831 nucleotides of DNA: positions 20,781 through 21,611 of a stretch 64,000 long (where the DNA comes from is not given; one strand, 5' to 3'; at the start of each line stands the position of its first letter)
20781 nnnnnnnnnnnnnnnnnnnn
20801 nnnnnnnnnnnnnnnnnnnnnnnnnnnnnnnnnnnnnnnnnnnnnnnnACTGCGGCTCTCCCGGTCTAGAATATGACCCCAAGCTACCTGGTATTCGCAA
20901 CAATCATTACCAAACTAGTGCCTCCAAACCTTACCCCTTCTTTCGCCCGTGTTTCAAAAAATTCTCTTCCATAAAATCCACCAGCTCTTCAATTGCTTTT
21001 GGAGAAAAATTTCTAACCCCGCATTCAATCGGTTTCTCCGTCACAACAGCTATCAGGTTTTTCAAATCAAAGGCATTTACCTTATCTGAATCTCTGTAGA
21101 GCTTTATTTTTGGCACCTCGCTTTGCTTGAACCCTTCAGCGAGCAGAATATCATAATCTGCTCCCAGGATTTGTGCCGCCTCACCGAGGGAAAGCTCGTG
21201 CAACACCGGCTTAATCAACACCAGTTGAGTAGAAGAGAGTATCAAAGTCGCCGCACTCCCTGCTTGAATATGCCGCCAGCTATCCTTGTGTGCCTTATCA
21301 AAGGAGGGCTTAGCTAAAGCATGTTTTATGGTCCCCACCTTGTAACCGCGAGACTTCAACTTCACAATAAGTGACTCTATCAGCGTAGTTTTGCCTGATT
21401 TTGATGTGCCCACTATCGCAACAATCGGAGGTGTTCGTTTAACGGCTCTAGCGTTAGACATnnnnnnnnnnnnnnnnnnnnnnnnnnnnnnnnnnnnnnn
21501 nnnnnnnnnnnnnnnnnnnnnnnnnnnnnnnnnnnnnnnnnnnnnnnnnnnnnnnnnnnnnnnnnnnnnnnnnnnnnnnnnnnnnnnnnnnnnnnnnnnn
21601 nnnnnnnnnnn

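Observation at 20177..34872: Hydrogenase supercluster: two tandem cytoplasmic group-3 [NiFe] hydrogenase operons with NAD(P)H/flavin accessory modules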

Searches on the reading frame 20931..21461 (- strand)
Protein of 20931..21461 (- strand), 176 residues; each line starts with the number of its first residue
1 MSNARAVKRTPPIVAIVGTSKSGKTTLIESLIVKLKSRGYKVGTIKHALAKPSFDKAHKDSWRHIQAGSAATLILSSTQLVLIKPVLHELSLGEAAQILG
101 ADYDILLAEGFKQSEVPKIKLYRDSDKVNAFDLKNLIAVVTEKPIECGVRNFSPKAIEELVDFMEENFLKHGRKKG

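Call 4: search_protein_families(library=pfam, proteins=[window:20931-21461:-])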
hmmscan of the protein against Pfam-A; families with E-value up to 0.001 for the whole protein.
window:20931-21461:- (176 aa): 2 families
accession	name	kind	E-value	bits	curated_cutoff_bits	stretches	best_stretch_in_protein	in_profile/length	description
PF03205.20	MobB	-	1.4e-37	129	26.6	1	13-141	1-132/133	Molybdopterin guanine dinucleotide synthesis protein B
PF20720.3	nSTAND3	-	0.00044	20.4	27.2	1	12-45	18-51/155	Novel STAND NTPase 3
